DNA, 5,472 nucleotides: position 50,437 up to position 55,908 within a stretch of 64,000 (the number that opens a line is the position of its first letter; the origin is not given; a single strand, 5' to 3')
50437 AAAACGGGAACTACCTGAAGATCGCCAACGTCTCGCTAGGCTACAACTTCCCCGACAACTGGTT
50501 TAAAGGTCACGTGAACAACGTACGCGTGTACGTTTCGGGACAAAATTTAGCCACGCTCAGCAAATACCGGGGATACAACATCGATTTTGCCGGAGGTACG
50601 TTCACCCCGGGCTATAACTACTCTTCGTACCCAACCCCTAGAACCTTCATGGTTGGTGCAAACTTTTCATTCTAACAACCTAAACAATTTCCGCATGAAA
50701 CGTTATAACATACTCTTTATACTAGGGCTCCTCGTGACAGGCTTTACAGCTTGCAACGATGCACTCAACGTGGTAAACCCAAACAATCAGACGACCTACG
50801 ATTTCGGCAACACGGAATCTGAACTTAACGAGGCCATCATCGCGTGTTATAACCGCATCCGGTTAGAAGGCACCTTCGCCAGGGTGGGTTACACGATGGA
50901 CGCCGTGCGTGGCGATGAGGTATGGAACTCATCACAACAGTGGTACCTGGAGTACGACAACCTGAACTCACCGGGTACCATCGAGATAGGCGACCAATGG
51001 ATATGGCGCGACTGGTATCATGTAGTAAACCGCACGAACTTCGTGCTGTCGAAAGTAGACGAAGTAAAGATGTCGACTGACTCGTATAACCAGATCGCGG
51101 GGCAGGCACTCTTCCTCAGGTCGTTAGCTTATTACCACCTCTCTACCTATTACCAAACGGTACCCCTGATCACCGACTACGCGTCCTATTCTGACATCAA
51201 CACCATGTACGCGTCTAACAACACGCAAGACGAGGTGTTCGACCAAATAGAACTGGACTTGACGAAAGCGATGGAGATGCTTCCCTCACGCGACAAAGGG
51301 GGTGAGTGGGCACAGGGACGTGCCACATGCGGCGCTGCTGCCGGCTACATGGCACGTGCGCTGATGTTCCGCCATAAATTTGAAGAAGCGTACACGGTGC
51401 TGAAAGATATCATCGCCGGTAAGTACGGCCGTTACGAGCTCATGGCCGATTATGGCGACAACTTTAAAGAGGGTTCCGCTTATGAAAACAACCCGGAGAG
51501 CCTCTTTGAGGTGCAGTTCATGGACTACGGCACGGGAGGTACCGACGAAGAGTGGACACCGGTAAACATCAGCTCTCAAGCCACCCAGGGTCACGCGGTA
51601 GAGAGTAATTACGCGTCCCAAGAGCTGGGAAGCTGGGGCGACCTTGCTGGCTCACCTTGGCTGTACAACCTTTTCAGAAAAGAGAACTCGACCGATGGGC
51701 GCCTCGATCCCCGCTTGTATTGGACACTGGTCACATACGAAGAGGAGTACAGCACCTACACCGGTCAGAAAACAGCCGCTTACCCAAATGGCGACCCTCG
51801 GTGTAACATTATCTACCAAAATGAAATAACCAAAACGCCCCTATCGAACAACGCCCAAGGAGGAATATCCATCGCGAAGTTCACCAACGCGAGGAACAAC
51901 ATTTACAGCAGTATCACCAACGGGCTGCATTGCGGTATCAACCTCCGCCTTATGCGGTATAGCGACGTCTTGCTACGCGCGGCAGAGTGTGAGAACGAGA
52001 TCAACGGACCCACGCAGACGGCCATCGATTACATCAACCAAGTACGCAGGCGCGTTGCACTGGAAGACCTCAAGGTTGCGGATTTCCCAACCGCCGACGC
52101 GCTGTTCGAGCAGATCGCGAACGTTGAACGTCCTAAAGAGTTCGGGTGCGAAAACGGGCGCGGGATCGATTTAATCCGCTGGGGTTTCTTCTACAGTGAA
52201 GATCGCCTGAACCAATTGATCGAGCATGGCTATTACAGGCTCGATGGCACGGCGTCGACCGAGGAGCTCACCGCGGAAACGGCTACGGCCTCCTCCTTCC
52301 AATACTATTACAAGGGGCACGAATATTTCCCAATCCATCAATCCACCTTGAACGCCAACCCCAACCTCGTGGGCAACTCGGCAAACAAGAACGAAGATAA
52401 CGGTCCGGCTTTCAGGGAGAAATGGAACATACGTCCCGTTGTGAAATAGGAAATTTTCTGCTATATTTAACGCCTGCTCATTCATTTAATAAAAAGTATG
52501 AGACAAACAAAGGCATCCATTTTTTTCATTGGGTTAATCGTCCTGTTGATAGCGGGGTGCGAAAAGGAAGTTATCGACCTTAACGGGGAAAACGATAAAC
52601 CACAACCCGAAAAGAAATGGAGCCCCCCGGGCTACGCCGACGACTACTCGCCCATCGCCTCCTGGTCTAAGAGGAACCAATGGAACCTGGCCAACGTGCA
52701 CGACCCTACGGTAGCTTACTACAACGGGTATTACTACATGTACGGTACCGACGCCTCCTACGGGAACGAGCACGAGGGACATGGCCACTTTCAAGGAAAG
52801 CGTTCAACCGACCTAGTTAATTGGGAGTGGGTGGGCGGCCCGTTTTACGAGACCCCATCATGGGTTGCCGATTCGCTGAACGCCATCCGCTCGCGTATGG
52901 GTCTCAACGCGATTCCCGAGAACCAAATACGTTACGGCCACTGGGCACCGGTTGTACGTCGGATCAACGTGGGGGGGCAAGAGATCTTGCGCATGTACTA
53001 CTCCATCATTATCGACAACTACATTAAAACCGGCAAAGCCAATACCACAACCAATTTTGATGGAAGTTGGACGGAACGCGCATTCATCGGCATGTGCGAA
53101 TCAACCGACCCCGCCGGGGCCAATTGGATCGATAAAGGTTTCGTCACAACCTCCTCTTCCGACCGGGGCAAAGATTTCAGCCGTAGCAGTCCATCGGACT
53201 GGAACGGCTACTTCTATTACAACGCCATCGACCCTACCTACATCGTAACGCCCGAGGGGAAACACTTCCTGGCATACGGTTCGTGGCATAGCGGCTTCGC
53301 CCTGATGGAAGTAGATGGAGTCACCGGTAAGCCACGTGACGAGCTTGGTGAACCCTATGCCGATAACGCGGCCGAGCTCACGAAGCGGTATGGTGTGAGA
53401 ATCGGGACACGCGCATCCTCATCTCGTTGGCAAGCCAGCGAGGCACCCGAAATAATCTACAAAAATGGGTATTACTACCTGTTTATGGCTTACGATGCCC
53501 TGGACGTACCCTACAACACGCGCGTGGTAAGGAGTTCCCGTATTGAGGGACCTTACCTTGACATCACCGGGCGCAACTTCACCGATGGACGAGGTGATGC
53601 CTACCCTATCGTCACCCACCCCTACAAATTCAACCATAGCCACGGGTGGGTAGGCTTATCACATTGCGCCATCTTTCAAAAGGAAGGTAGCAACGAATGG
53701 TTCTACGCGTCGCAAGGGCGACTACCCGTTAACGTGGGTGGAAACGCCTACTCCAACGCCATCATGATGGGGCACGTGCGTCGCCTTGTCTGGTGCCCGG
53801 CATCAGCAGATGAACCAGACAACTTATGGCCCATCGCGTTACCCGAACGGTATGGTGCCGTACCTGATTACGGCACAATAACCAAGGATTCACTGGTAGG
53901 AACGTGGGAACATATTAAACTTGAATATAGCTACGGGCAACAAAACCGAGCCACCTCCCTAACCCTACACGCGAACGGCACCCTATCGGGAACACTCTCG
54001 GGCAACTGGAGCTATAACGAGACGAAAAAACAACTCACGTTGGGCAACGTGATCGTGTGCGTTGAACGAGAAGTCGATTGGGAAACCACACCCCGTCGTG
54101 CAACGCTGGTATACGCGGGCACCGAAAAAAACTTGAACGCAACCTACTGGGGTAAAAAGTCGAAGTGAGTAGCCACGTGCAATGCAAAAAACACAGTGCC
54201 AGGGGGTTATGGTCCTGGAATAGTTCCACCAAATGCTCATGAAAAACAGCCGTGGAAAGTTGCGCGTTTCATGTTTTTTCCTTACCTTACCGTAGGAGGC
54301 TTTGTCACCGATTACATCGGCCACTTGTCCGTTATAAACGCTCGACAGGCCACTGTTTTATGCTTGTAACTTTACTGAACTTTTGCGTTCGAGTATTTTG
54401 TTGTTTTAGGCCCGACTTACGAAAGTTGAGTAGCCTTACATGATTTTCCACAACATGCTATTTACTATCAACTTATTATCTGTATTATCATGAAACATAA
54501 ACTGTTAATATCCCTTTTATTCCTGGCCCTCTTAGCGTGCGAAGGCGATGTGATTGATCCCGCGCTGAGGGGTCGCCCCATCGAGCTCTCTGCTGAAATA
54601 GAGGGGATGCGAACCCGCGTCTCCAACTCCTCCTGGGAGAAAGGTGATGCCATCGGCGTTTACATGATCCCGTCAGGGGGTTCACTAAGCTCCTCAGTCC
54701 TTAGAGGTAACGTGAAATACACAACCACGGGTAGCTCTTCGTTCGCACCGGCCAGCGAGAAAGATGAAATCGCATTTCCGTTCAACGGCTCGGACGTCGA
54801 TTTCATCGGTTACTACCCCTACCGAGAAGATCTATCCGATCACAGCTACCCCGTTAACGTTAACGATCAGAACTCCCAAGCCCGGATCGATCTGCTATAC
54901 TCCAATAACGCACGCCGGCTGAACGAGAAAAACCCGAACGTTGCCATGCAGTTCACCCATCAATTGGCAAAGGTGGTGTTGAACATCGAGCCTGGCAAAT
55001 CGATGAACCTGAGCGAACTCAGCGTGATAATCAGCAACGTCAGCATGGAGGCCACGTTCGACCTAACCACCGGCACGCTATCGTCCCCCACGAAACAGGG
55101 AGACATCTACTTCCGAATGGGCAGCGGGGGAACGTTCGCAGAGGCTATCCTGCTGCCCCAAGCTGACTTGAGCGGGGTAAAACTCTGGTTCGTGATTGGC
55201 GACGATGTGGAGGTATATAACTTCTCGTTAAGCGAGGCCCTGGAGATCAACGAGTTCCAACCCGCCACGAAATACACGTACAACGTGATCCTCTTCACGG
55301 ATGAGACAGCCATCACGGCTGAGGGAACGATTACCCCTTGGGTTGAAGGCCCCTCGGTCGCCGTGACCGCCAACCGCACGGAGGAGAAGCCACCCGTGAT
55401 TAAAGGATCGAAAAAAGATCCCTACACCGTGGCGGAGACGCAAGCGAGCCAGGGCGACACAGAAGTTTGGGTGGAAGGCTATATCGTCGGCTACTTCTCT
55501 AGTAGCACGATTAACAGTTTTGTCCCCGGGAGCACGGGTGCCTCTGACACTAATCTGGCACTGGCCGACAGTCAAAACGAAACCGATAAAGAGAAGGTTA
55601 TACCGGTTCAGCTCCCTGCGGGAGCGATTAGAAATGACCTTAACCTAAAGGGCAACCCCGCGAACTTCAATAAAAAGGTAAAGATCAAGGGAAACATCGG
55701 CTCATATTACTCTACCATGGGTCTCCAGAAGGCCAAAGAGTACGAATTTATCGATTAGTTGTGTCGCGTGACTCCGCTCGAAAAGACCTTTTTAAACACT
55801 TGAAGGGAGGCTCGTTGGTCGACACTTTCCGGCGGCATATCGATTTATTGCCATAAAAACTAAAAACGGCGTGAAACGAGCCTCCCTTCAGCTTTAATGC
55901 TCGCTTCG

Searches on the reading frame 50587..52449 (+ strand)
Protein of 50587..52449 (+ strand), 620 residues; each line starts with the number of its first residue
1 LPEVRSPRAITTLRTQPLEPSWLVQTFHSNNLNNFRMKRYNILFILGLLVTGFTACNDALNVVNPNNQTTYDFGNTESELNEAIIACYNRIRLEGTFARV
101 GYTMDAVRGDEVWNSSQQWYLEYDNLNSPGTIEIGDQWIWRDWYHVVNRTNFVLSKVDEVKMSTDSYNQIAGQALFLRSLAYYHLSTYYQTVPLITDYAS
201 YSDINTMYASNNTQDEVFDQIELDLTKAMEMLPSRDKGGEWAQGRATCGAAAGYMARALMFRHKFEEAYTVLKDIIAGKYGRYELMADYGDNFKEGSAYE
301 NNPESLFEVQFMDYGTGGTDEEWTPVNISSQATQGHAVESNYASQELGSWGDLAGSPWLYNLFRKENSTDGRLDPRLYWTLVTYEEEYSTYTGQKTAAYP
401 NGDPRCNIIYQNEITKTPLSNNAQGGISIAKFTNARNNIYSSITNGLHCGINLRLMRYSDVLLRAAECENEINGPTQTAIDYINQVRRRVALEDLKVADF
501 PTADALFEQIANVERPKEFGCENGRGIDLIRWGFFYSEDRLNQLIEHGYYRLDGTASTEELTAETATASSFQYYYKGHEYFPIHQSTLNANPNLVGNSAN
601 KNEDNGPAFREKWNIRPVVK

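Call 6: search_protein_families(library=pfam, proteins=[window:50587-52449:+])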
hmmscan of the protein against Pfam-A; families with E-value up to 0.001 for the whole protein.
window:50587-52449:+ (620 aa): 2 families
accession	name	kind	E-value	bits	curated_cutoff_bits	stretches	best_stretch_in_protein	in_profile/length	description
PF07980.17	SusD_RagB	-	3.2e-47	162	23.1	1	303-597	1-294/297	SusD family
PF14322.12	SusD-like_3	-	1e-23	85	27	1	60-258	3-189/191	Starch-binding associating with outer membrane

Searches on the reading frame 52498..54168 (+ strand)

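Call 6: search_protein_families(library=pfam, proteins=[window:52498-54168:+])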
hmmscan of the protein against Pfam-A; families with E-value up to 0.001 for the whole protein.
window:52498-54168:+ (556 aa): 2 families
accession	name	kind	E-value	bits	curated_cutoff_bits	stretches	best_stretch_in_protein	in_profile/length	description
PF04616.20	Glyco_hydro_43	-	1.7e-22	80.5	32.2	1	67-404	10-258/288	Glycosyl hydrolases family 43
PF16369.11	GH43_C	-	2.8e-12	47.5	23.4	1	449-552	1-100/100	C-terminal lipocalin-like domain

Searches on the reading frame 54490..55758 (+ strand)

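Call 6: search_protein_families(library=pfam, proteins=[window:54490-55758:+])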
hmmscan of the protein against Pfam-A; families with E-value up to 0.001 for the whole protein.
window:54490-55758:+ (422 aa): 2 families
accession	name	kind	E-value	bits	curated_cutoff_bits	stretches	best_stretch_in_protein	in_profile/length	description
PF13149.12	Mfa_like_1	-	3e-52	178.6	27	1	42-284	1-246/246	Fimbrillin-like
PF19886.4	DUF6359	-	4.9e-37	126.5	23.2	1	312-420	1-109/110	Domain of unknown function (DUF6359)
